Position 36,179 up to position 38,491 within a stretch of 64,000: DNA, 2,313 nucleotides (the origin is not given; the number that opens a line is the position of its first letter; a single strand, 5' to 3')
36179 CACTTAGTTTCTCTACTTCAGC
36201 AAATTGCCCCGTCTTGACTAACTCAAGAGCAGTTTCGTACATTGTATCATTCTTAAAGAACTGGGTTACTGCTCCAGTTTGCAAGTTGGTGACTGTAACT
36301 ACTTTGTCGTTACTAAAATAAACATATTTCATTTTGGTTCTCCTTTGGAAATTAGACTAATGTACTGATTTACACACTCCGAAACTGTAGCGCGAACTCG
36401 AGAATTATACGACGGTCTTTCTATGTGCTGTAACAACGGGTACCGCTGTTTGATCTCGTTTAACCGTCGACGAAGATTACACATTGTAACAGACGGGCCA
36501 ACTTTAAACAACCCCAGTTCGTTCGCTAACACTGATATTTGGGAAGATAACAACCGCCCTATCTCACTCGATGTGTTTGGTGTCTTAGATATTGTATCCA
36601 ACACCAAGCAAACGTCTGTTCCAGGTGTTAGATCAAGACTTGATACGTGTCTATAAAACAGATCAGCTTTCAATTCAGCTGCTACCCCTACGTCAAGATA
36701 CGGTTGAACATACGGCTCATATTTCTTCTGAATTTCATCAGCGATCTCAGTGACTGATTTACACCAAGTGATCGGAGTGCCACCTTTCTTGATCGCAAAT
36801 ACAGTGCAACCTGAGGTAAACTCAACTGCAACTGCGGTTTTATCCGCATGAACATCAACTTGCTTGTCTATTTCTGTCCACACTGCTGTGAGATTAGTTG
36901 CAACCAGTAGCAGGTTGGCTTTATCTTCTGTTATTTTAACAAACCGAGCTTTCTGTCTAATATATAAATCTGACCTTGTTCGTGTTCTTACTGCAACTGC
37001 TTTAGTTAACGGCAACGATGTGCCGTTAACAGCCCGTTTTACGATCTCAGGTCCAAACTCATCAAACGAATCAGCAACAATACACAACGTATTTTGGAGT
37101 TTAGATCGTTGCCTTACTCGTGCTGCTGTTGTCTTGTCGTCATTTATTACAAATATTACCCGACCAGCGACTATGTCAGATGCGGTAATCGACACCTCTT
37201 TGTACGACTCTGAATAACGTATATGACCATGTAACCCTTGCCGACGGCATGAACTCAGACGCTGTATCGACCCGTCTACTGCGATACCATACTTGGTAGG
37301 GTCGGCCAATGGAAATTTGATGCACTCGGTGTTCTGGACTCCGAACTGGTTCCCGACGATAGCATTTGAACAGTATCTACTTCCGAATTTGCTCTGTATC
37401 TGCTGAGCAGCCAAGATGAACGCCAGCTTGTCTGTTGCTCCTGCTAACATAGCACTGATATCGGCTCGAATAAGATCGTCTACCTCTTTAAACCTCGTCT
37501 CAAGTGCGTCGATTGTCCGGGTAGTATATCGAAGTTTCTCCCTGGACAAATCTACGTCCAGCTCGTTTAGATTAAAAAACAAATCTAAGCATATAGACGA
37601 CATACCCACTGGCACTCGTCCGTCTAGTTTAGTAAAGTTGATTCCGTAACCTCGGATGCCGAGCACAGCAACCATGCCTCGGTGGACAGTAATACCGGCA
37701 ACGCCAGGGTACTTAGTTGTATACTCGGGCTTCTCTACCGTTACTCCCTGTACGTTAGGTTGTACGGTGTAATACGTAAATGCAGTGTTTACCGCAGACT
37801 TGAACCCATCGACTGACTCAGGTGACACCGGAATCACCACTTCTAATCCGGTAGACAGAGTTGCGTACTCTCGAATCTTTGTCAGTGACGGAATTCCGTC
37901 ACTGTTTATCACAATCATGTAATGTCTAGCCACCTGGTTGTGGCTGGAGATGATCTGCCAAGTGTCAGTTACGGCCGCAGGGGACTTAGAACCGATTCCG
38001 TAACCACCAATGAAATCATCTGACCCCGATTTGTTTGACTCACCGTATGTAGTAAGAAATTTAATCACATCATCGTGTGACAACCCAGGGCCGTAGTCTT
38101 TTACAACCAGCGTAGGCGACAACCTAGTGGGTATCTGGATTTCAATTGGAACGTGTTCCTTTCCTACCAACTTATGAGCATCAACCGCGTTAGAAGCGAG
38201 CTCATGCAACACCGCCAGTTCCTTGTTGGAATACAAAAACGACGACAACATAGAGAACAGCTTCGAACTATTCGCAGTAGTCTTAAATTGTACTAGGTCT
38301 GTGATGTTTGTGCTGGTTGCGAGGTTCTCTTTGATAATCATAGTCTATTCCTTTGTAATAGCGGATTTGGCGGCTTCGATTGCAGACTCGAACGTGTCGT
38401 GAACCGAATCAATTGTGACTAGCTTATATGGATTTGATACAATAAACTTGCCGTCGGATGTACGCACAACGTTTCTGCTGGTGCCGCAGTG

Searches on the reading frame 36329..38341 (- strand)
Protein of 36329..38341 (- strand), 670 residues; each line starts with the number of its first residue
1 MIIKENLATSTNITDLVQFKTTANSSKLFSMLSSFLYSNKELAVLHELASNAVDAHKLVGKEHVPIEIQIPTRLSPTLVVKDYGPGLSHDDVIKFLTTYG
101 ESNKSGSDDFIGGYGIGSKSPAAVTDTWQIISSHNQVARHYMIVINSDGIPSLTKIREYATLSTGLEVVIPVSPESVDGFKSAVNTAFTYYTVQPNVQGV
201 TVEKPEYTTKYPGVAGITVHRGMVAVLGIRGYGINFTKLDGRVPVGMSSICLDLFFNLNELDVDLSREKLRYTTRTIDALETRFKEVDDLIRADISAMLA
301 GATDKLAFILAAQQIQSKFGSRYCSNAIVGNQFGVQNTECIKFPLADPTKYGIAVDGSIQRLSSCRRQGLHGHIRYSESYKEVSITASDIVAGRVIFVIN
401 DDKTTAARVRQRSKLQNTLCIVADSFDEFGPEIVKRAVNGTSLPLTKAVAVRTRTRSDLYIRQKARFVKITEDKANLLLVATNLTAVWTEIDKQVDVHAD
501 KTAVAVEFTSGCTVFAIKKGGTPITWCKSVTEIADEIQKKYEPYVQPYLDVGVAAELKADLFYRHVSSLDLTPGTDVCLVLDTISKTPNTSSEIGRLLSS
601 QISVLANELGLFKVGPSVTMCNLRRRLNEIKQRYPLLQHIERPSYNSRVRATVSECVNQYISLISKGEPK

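Call 14: search_protein_families(library=phrogs, proteins=[window:36329-38341:-], max_evalue=0.00001)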
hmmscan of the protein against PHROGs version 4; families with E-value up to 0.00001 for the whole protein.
window:36329-38341:- (670 aa): 7 families
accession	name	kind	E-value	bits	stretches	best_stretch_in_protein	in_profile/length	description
phrog_612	-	lysis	9.5e-84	283.9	1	16-418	18-429/725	RIIA lysis inhibitor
phrog_2979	-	lysis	2.6e-43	149.8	1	23-186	26-191/846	RIIA lysis inhibitor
phrog_3661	-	lysis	3.9e-34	119.3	2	96-409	176-513/917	RIIA lysis inhibitor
phrog_30832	-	lysis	1.3e-29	104.4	1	17-313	20-337/735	RIIA lysis inhibitor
phrog_609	-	lysis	3.3e-28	99.2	1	26-300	30-311/1055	RIIB lysis inhibitor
phrog_24904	-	lysis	3.5e-18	66.5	1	18-198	21-199/695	RIIA lysis inhibitor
phrog_38678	-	lysis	8.7e-18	64.9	1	16-172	22-185/805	RIIA lysis inhibitor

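Call 35: search_dna_similar(query=window:36329-38341:-, collection=phages, mode=protein, max_rows=15)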
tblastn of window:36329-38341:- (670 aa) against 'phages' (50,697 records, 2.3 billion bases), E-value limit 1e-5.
Records with a match: 2826; places in all: 2836; records where one place covers at least 80% of the query: 0.
Best place of each record, by identity: <60% 2826.
By first word of the organism name: Escherichia 920; Klebsiella 332; Salmonella 278; Vibrio 176; Pseudomonas 118; Shigella 115; Streptomyces 93; Aeromonas 80; Acinetobacter 73; Erwinia 64; and 73 more.
By host as written in the record: - 369; Escherichia coli 361; Klebsiella pneumoniae 111; Escherichia coli O157:H7 53; Pseudomonas aeruginosa 42; Escherichia coli K-12 MG1655 41; Salmonella enterica 37; Streptomyces griseus ATCC 10137 32; and 664 more.
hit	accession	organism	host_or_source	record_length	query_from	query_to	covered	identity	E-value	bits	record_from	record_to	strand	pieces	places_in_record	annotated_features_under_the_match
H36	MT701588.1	Klebsiella phage Metamorpho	Klebsiella aerogenes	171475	40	404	54%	32.0%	4e-32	140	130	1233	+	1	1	rIIA-like protein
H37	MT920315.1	Erwinia phage FBB1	Erwinia tracheiphila BHKY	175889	39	436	59%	28.0%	2e-26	122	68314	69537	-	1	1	hypothetical protein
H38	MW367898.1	Proteus phage SJ_PmiM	Proteus mirabilis HLJP-1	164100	39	422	57%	28.9%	2e-31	137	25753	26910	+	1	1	RIIA protein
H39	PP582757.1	Klebsiella phage vB_KM5a1-KLB31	Klebsiella sp. M5a1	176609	39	395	53%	28.9%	2e-26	122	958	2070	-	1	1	rIIA protein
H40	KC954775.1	Cronobacter phage S13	Cronobacter sakazakii ATCC 29544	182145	39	417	57%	27.1%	3e-27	124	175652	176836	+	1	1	putative rIIA protector from prophage-induced early lysis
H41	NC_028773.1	Cronobacter phage S13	Cronobacter sakazakii ATCC 29544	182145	39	417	57%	27.1%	3e-27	124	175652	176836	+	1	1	RIIA lysis inhibitor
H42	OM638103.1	Cronobacter phage LPCS28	Cronobacter sakazakii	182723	39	417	57%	27.1%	3e-27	124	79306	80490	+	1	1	hypothetical protein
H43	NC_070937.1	Cronobacter phage LPCS28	Cronobacter sakazakii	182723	39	417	57%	27.1%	3e-27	124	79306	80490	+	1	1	RIIA lysis inhibitor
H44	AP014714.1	Edwardsiella phage PEi20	Edwardsiella ictaluri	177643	39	395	53%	28.6%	4e-26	121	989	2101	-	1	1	rIIA: rIIA protector from prophage-induced early lysis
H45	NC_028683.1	Edwardsiella phage PEi20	Edwardsiella ictaluri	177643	39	395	53%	28.6%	4e-26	121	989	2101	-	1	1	rIIA: RIIA lysis inhibitor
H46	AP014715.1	Edwardsiella phage PEi26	Edwardsiella ictaluri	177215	39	395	53%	28.6%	4e-26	120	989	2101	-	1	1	rIIA: rIIA protector from prophage-induced early lysis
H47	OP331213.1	Klebsiella phage pKp20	Klebsiella sp. H122500354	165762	43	332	43%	35.0%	1e-32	141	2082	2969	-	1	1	rIIA protector from prophage-induced early lysis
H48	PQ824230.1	Enterobacter phage vB_Ecl_id4496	Enterobacter cloacae SRM004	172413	39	365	49%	30.9%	7e-29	129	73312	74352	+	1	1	hypothetical protein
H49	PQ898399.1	Enterobacter phage SonariX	Enterobacter cloacae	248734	39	365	49%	30.9%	7e-29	129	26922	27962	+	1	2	protein rIIA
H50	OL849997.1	Enterobacter phage vB-EclM_KMB17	Enterobacter cloacae KMB220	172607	39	365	49%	30.9%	1e-28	129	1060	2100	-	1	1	rIIA lysis inhibitor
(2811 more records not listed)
